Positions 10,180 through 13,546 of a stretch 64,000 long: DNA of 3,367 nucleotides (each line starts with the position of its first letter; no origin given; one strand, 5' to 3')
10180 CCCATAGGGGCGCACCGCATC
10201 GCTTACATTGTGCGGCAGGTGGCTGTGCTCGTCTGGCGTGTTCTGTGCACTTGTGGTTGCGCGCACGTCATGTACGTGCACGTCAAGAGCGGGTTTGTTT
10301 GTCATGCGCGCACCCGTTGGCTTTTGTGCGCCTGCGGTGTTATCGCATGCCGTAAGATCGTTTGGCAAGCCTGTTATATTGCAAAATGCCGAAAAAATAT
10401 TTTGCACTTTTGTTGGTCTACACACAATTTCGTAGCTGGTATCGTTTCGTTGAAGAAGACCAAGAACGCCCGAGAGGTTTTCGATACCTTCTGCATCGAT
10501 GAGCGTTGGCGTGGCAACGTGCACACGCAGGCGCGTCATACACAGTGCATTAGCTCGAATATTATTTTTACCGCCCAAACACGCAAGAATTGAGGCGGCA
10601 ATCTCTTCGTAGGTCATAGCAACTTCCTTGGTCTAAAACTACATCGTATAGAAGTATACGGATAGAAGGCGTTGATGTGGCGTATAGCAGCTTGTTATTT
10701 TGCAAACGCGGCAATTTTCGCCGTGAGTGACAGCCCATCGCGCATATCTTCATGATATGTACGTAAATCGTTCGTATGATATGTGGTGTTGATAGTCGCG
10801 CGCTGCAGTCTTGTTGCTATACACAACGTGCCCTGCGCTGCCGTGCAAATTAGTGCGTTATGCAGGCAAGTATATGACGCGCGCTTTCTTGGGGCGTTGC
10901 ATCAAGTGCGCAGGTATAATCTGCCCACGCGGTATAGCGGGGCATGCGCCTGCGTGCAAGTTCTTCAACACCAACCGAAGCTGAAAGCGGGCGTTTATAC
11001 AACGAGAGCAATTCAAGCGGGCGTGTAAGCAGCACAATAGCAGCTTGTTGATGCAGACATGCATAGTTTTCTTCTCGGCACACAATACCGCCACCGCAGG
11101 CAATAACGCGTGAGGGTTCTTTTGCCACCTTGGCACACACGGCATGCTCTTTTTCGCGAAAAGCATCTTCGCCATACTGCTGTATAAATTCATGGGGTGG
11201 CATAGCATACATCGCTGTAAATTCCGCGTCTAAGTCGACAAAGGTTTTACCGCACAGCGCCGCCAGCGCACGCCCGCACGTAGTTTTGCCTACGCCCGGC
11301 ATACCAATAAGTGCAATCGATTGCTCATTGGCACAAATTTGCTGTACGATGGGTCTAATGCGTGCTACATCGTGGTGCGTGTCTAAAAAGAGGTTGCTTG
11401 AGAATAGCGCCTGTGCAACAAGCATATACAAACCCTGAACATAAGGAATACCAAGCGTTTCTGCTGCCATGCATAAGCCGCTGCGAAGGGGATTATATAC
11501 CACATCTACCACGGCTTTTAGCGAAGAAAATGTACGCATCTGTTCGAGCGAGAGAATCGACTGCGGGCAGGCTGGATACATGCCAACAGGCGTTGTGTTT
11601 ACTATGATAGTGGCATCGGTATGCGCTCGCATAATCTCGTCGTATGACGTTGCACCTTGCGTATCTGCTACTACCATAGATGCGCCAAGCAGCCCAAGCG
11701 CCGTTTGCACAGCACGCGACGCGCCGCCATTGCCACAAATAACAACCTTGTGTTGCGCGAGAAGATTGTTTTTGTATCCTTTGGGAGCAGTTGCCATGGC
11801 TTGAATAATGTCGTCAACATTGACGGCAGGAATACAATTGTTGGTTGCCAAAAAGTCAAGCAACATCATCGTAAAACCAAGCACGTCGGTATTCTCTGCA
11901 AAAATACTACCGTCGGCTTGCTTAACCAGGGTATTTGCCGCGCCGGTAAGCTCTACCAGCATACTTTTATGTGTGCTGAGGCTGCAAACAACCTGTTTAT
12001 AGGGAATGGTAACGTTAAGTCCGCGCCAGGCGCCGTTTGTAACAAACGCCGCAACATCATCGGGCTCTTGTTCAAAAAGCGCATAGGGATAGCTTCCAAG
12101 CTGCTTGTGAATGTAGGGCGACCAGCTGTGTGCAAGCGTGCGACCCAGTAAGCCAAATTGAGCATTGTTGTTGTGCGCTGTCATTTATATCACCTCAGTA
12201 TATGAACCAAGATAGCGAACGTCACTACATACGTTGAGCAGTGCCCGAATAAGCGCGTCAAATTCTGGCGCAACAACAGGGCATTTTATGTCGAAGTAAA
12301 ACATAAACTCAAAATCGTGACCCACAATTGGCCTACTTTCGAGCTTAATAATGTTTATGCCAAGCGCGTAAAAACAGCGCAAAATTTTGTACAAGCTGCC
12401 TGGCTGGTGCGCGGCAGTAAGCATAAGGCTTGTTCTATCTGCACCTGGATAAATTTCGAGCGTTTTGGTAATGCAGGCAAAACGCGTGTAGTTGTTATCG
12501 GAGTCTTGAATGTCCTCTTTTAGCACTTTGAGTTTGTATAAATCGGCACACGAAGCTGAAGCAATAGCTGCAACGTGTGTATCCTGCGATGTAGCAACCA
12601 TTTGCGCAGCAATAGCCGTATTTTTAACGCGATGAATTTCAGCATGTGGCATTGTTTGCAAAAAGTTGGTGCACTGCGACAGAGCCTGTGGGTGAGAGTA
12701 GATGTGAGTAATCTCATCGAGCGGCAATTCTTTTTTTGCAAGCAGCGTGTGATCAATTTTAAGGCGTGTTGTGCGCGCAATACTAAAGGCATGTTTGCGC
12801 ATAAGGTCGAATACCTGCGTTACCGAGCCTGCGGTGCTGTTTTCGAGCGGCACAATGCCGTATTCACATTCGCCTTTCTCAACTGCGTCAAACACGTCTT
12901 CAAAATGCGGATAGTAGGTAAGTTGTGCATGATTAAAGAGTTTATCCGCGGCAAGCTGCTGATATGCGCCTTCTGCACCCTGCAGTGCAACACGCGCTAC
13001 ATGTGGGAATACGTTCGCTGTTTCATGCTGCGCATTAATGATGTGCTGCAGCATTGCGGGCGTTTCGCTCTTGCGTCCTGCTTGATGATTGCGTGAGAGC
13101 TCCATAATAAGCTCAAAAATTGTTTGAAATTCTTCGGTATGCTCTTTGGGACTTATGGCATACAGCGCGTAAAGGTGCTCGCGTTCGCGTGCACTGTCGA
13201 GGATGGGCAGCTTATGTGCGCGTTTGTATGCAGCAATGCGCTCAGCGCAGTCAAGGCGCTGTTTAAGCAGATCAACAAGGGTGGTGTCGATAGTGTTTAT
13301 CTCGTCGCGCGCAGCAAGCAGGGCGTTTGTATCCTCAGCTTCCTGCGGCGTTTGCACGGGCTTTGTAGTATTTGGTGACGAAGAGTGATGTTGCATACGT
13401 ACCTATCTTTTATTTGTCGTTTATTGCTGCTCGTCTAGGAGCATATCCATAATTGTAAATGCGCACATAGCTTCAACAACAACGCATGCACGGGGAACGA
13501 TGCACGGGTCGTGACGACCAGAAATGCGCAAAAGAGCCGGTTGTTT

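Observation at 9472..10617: PTS EIIB(Glc)-like domain fused to type II 3-dehydroquinate dehydratase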

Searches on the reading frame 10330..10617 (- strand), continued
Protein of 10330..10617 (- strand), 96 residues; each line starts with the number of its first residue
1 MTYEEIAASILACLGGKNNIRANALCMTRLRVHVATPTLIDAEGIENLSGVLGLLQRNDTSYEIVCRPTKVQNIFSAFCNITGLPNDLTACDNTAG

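Call 42: find_homologous_proteins(query=L086:5902-7488:+, max_evalue=1e-20)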
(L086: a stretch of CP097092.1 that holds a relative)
Query L086:5902-7488:+ (528 aa): 7374 proteins with E <= 1e-20 among 8000 candidates; the best 120 are listed.
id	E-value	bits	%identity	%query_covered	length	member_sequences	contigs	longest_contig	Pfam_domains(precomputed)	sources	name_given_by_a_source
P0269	0.0e+0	1078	99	94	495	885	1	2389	PF02378.24,PF00367.26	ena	-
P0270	0.0e+0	1030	93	95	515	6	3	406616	PF02378.24,PF00367.26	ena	-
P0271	1.4e-279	946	87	94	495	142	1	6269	PF02378.24,PF00367.26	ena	-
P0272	7.5e-242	822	76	94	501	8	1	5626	PF02378.24,PF00367.26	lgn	-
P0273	1.2e-230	785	71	94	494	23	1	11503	PF02378.24,PF00367.26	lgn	-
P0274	1.5e-229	781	71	94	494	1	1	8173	PF02378.24,PF00367.26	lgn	-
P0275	5.9e-227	773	71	94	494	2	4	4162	PF02378.24,PF00367.26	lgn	-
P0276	2.2e-225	768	72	94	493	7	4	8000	PF02378.24,PF00367.26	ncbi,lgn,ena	-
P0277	2.7e-224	764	70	93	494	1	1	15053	PF02378.24,PF00367.26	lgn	-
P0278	1.8e-223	761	70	94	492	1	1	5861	PF02378.24,PF00367.26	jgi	jgi:PTS system sucrose-specific IIC component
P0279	4.7e-223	760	71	94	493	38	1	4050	PF02378.24,PF00367.26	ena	-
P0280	1.9e-221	755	69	94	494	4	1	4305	PF02378.24,PF00367.26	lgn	-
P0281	2.5e-221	754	68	95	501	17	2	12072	PF02378.24,PF00367.26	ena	-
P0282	1.2e-218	745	71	94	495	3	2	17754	PF02378.24,PF00367.26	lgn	-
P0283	1.3e-218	745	70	94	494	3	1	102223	PF02378.24,PF00367.26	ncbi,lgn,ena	-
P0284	5.6e-218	743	68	94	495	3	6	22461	PF02378.24,PF00367.26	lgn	-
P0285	9.1e-217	739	69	94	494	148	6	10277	PF02378.24,PF00367.26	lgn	-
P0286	4.3e-214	730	67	93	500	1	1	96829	PF02378.24,PF00367.26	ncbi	-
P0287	4.7e-211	720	66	94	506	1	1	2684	PF02378.24,PF00367.26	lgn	-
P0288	9.6e-210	716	68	94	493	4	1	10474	PF02378.24,PF00367.26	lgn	-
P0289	3.5e-209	714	65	94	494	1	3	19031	PF02378.24,PF00367.26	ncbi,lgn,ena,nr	ncbi:MAG: PTS transporter subunit EIIC [Olsenella sp.]|nr:PTS transporter subunit EIIC [Olsenella sp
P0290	1.0e-208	713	65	93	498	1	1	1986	PF02378.24,PF00367.26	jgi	jgi:PTS system sucrose-specific IIC component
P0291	3.8e-198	678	63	94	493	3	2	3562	PF02378.24,PF00367.26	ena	-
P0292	1.3e-196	673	64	94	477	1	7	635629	PF02378.24,PF00367.26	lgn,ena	-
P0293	4.2e-196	671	66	91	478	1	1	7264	PF02378.24,PF00367.26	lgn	-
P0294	4.7e-196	671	64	94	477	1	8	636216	PF02378.24,PF00367.26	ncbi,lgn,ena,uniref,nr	ncbi:PTS transporter subunit EIIC [Collinsella vaginalis]|uniref:PTS transporter subunit EIIC n=1 Ta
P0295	1.4e-195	669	66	91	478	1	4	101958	PF02378.24,PF00367.26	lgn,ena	-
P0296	1.8e-195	669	66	91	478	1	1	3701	PF02378.24,PF00367.26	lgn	-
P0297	2.2e-195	669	66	91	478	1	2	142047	PF02378.24,PF00367.26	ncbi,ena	-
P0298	2.3e-195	669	66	91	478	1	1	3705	PF02378.24,PF00367.26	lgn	-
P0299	4.4e-195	668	66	91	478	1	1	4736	PF02378.24,PF00367.26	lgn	-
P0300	4.8e-195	668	66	91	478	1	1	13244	PF02378.24,PF00367.26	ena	-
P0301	4.9e-195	668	66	91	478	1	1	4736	PF02378.24,PF00367.26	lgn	-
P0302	6.0e-195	667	66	91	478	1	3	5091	PF02378.24,PF00367.26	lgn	-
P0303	7.1e-195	667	66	91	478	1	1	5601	PF02378.24,PF00367.26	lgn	-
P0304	8.2e-195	667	66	91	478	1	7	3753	PF02378.24,PF00367.26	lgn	-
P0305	1.2e-193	663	63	95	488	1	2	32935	PF02378.24,PF00367.26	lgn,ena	-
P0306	1.8e-193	662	66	91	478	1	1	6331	PF02378.24,PF00367.26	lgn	-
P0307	2.2e-193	662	66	94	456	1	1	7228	PF02378.24,PF00367.26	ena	-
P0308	3.4e-193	661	64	94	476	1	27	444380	PF02378.24,PF00367.26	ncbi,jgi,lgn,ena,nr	ncbi:MAG: PTS transporter subunit EIIC [Olsenella sp.]|jgi:PTS system sucrose-specific IIC component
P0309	4.2e-193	661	62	95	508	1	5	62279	PF02378.24,PF00367.26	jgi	jgi:PTS system sucrose-specific IIC component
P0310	4.5e-193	661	63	94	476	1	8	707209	PF02378.24,PF00367.26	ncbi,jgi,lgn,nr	ncbi:MAG: PTS transporter subunit EIIC [Olsenella sp.]|jgi:PTS system sucrose-specific IIC component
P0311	5.1e-193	661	63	94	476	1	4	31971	PF02378.24,PF00367.26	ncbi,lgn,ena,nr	ncbi:MAG: PTS transporter subunit EIIC [Collinsella sp.]|nr:PTS transporter subunit EIIC [Collinsell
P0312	5.2e-193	661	63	94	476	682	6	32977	PF02378.24,PF00367.26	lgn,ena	-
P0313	5.6e-193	661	63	94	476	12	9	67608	PF02378.24,PF00367.26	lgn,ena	-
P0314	7.0e-193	660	63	94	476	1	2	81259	PF02378.24,PF00367.26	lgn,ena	-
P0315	7.4e-193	660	65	91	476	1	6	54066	PF02378.24,PF00367.26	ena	-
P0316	9.8e-193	660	63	94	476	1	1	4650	PF02378.24,PF00367.26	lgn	-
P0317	9.8e-193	660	65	91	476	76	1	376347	PF02378.24,PF00367.26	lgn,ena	-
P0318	1.0e-192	660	63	94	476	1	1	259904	PF02378.24,PF00367.26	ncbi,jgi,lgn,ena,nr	ncbi:MAG: PTS trehalose transporter subunit IIBC [Coriobacteriaceae bacterium]|nr:PTS trehalose tran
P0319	1.1e-192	660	63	94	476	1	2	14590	PF02378.24,PF00367.26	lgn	-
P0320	1.1e-192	660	63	94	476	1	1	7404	PF02378.24,PF00367.26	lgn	-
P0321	1.1e-192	660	66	91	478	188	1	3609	PF02378.24,PF00367.26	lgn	-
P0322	1.5e-192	659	65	91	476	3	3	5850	PF02378.24,PF00367.26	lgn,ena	-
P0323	4.8e-192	658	64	94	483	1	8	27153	PF02378.24,PF00367.26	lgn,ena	-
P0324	5.8e-192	657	63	94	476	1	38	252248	PF02378.24,PF00367.26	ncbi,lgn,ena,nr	ncbi:MAG: PTS transporter subunit EIIC [Coriobacteriaceae bacterium]|nr:PTS transporter subunit EIIC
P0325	6.4e-192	657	63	94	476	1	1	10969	PF02378.24,PF00367.26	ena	-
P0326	6.8e-192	657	62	94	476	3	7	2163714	PF02378.24,PF00367.26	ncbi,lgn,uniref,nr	ncbi:PTS transporter subunit EIIC [Thermophilibacter immobilis]|uniref:PTS transporter subunit EIIC 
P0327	1.1e-191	656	63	94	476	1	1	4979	PF02378.24,PF00367.26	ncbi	-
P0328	1.1e-191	656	65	91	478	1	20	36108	PF02378.24,PF00367.26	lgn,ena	-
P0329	1.2e-191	656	65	91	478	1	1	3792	PF02378.24,PF00367.26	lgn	-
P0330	2.5e-191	655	64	94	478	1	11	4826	PF02378.24,PF00367.26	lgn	-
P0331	2.7e-191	655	62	94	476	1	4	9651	PF02378.24,PF00367.26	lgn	-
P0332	3.0e-191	655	64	91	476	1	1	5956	PF02378.24,PF00367.26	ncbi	-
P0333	3.5e-191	655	63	94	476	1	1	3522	PF02378.24,PF00367.26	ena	-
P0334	3.6e-191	655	64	94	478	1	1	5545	PF02378.24,PF00367.26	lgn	-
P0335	4.3e-191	655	64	94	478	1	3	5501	PF02378.24,PF00367.26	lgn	-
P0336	4.4e-191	654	64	94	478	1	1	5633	PF02378.24,PF00367.26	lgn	-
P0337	4.7e-191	654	64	94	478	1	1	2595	PF02378.24,PF00367.26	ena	-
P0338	4.7e-191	654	64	94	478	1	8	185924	PF02378.24,PF00367.26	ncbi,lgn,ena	-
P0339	5.9e-191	654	64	94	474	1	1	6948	PF02378.24,PF00367.26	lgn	-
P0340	6.0e-191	654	64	94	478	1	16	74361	PF02378.24,PF00367.26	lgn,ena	-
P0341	6.4e-191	654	64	94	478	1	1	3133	PF02378.24,PF00367.26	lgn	-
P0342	1.6e-190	653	62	94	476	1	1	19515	PF02378.24,PF00367.26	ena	-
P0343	3.4e-190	652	64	91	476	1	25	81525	PF02378.24,PF00367.26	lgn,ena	-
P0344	3.8e-190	651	64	91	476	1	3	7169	PF02378.24,PF00367.26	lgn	-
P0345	4.6e-190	651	64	91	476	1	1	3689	PF02378.24,PF00367.26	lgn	-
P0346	4.7e-190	651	64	91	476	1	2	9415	PF02378.24,PF00367.26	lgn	-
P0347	5.7e-190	651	64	94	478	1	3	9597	PF02378.24,PF00367.26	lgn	-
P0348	6.4e-190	651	64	91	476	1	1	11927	PF02378.24,PF00367.26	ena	-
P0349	7.1e-190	650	64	94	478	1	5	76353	PF02378.24,PF00367.26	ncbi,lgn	-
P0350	7.3e-190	650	64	91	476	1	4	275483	PF02378.24,PF00367.26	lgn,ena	-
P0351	8.2e-190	650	63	94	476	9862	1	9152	PF02378.24,PF00367.26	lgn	-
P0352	8.6e-190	650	62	94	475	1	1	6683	PF02378.24,PF00367.26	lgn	-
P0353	1.0e-189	650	64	91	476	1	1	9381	PF02378.24,PF00367.26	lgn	-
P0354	1.2e-189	650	65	91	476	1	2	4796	PF02378.24,PF00367.26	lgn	-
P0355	9.6e-189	647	64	91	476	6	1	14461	PF02378.24,PF00367.26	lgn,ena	-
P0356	1.8e-188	646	63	94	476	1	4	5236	PF02378.24,PF00367.26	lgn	-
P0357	2.3e-188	646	64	91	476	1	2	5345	PF02378.24,PF00367.26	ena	-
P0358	2.3e-188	646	62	94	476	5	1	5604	PF02378.24,PF00367.26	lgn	-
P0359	4.9e-188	644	62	94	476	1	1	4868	PF02378.24,PF00367.26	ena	-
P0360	5.7e-188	644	62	94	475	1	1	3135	PF02378.24,PF00367.26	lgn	-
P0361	6.0e-188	644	61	94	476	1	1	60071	PF02378.24,PF00367.26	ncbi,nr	ncbi:MAG: PTS transporter subunit EIIC [Lachnospiraceae bacterium]|nr:PTS transporter subunit EIIC [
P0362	6.3e-188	644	62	94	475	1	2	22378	PF02378.24,PF00367.26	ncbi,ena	-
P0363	1.9e-187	642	61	94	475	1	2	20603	PF02378.24,PF00367.26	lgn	-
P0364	2.0e-187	642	61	94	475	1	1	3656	PF02378.24,PF00367.26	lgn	-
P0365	2.6e-187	642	61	94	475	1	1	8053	PF02378.24,PF00367.26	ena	-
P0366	5.0e-187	641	61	94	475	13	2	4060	PF02378.24,PF00367.26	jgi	jgi:PTS system sucrose-specific IIC component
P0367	5.5e-187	641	61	94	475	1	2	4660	PF02378.24,PF00367.26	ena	-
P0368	1.3e-186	640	63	94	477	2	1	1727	PF02378.24,PF00367.26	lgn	-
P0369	1.5e-186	639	62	94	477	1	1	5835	PF02378.24,PF00367.26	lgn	-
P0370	6.0e-186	638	62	94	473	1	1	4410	PF02378.24,PF00367.26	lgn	-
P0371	6.4e-186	637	61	94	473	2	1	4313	PF02378.24,PF00367.26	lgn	-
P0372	9.9e-186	637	62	94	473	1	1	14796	PF02378.24,PF00367.26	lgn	-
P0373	1.2e-185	637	62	94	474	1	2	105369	PF02378.24,PF00367.26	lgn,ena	-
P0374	1.4e-185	636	62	94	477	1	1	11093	PF02378.24,PF00367.26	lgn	-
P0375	1.9e-185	636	60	94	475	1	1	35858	PF02378.24,PF00367.26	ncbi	-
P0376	2.3e-185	636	60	94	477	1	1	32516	PF02378.24,PF00367.26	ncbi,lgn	-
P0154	2.4e-185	636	62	94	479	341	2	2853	PF02378.24,PF00367.26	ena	-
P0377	3.4e-185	635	62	94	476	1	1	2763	PF02378.24,PF00367.26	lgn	-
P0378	4.7e-185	635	61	94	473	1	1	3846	PF02378.24,PF00367.26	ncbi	-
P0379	5.1e-185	634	62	94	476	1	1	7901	PF02378.24,PF00367.26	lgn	-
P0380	6.8e-185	634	62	94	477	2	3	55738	PF02378.24,PF00367.26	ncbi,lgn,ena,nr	ncbi:MAG: PTS transporter subunit EIIC [Clostridiales bacterium]|nr:PTS transporter subunit EIIC [Cl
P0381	7.9e-185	634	62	94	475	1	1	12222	PF02378.24,PF00367.26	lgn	-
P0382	8.7e-185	634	61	95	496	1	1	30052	PF02378.24,PF00367.26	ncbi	-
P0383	1.1e-184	633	61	94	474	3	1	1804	PF02378.24,PF00367.26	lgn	-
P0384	1.2e-184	633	61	94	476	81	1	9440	PF02378.24,PF00367.26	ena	-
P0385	1.6e-184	633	62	94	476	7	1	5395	PF02378.24,PF00367.26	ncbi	-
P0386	2.4e-184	632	60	94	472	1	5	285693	PF02378.24,PF00367.26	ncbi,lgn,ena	-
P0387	6.6e-184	631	61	94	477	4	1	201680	PF02378.24,PF00367.26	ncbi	ncbi:PTS transporter subunit EIIC [Lacrimispora brassicae]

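Call 43: find_encoding_contigs(protein=P0326, flank=10000, max_places=8)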
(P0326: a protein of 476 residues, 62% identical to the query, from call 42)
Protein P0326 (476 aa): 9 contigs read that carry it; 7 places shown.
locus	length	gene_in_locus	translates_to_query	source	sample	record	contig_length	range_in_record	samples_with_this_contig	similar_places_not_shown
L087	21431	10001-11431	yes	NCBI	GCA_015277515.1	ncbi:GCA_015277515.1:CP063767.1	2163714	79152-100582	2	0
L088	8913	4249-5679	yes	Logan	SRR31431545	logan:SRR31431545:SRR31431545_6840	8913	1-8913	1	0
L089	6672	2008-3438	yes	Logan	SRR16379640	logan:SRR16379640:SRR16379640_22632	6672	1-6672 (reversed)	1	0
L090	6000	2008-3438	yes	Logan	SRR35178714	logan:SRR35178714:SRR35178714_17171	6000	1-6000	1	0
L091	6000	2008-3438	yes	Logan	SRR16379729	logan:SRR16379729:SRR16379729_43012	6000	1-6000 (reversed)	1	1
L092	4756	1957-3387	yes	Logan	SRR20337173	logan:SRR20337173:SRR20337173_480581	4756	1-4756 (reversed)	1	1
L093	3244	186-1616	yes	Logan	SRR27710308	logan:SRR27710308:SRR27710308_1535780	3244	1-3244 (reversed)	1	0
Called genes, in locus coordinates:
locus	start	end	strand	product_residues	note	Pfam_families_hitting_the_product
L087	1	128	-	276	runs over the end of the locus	PF09818:ABC_ATPase (faint), PF00005:ABC_tran, PF13304:AAA_21 (faint)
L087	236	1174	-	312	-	PF00248:Aldo_ket_red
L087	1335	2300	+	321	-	PF04204:HTS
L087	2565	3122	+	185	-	PF00149:Metallophos, PF12850:Metallophos_2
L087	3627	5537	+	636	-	PF00012:HSP70, PF06723:MreB_Mbl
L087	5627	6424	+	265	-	PF01025:GrpE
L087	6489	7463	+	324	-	PF00226:DnaJ, PF01556:DnaJ_C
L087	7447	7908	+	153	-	PF13411:MerR_1, PF00376:MerR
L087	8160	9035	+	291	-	PF01418:HTH_6, PF13580:SIS_2 (faint), PF01380:SIS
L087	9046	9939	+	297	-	PF13580:SIS_2 (weak), PF22198:GKRP_SIS_2 (faint), PF22645:GKRP_SIS_N, PF01380:SIS, PF20741:GKRP-like_C (weak)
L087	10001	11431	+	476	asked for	PF00367:PTS_EIIB, PF02378:PTS_EIIC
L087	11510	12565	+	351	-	PF19200:MupG_N, PF05913:MupG_C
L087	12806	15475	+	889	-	PF02861:Clp_N, PF23569:NBD_SMAX1, PF00004:AAA, PF17871:AAA_lid_9, PF00004:AAA, PF07724:AAA_2, PF07728:AAA_5, PF10431:ClpB_D2-small, +8 more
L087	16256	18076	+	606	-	PF13802:Gal_mutarotas_2, PF01055:Glyco_hydro_31_2nd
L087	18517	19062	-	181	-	-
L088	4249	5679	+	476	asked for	PF00367:PTS_EIIB, PF02378:PTS_EIIC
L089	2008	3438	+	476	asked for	PF00367:PTS_EIIB, PF02378:PTS_EIIC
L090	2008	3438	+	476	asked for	PF00367:PTS_EIIB, PF02378:PTS_EIIC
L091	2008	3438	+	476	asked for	PF00367:PTS_EIIB, PF02378:PTS_EIIC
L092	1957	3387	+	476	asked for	PF00367:PTS_EIIB, PF02378:PTS_EIIC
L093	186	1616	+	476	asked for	PF00367:PTS_EIIB, PF02378:PTS_EIIC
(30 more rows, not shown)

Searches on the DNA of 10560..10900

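Call 49: search_rna_families(source=window, start=10560, end=10900, threshold=evalue, max_evalue=1)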
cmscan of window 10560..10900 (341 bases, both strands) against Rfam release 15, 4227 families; matches with E-value up to 1: 0.
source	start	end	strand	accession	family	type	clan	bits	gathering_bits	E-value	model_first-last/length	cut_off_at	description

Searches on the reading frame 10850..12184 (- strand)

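Call 3: search_protein_families(library=pfam, proteins=[window:10850-12184:-], max_evalue=0.01)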
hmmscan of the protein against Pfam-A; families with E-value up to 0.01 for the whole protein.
window:10850-12184:- (444 aa): 7 families
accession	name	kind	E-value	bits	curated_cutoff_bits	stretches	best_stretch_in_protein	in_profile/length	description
PF01202.28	SKI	-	5.5e-29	101.8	22.1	1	296-442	1-158/159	Shikimate kinase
PF08501.16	Shikimate_dh_N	-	2.7e-10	40.8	27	1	12-86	1-83/83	Shikimate dehydrogenase substrate binding domain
PF13238.12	AAA_18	-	3.1e-05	24.9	29.4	1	290-389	1-101/128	AAA domain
PF00004.35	AAA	-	8e-05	23.5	21.2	1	291-344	2-56/131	ATPase family associated with various cellular activities (AAA)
PF13671.12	AAA_33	-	0.00017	22.4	27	1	290-336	2-45/143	AAA domain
PF13191.12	AAA_16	-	0.0032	18.4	32.6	1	273-336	9-72/167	AAA ATPase domain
PF13401.12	AAA_22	-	0.0054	17.5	27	0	286-323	4-40/130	AAA domain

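Call 4: search_protein_families(library=ncbifam, proteins=[window:10850-12184:-], max_evalue=0.01)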
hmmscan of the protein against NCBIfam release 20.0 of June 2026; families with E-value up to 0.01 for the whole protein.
window:10850-12184:- (444 aa): 30 families (the best 25 are shown)
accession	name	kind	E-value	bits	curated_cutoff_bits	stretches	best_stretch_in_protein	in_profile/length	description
TIGR00507.1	aroE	equivalog_domain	5.3e-34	117.6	200.2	2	10-110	3-110/270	shikimate dehydrogenase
NF001312.0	PRK00258.1-4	equivalog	9.1e-31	107.2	295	2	6-108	8-117/285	shikimate dehydrogenase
NF001311.0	PRK00258.1-3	equivalog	4.9e-30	104.7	235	1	9-270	7-259/279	shikimate dehydrogenase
NF001314.0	PRK00258.2-2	equivalog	8.9e-30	103.7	248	2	10-108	10-116/290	shikimate dehydrogenase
NF001319.0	PRK00258.3-3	equivalog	1.7e-28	99.5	252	2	144-286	122-276/279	shikimate dehydrogenase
NF001316.0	PRK00258.2-5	equivalog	1.6e-24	86.6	247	2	9-115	3-114/263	shikimate dehydrogenase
NF001310.0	PRK00258.1-2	equivalog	7.4e-24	84.4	221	1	8-275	3-267/279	shikimate dehydrogenase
NF009201.0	PRK12549.1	subfamily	1.1e-23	83.8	235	1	3-284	3-284/286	shikimate dehydrogenase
NF001322.0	PRK00258.3-6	equivalog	2.4e-23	82.8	285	2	142-277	119-260/272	shikimate dehydrogenase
NF010552.0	PRK13946.1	equivalog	1.1e-22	80.7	186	1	285-394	21-130/198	shikimate kinase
NF040667.1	hom_kin_desulfo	exception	1.2e-21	77.3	197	1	289-440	2-160/163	homoserine kinase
NF010553.0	PRK13947.1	equivalog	3.5e-21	76.2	204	1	289-438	3-161/173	shikimate kinase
NF009200.0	PRK12548.1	subfamily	5.9e-20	71.8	432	2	182-276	191-283/289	shikimate dehydrogenase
NF006015.0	PRK08154.1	subfamily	6.3e-20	71.5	204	1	284-386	133-236/314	anaerobic benzoate catabolism transcriptional regulator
NF002988.0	PRK03731.1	equivalog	2.5e-19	69.7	161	1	288-394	3-108/174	shikimate kinase AroL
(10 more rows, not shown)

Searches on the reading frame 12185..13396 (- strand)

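Call 3: search_protein_families(library=pfam, proteins=[window:12185-13396:-], max_evalue=0.01)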
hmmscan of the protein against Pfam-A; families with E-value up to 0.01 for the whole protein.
window:12185-13396:- (403 aa): 3 families
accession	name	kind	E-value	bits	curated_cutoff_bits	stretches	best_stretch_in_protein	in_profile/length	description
PF00800.23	PDT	-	1.8e-59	201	25.2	1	136-311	1-178/181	Prephenate dehydratase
PF01817.26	CM_2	-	1.4e-17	64.1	27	1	30-105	2-79/80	Chorismate mutase type II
PF01842.31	ACT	-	4.5e-06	26.8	27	1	323-387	2-65/66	ACT domain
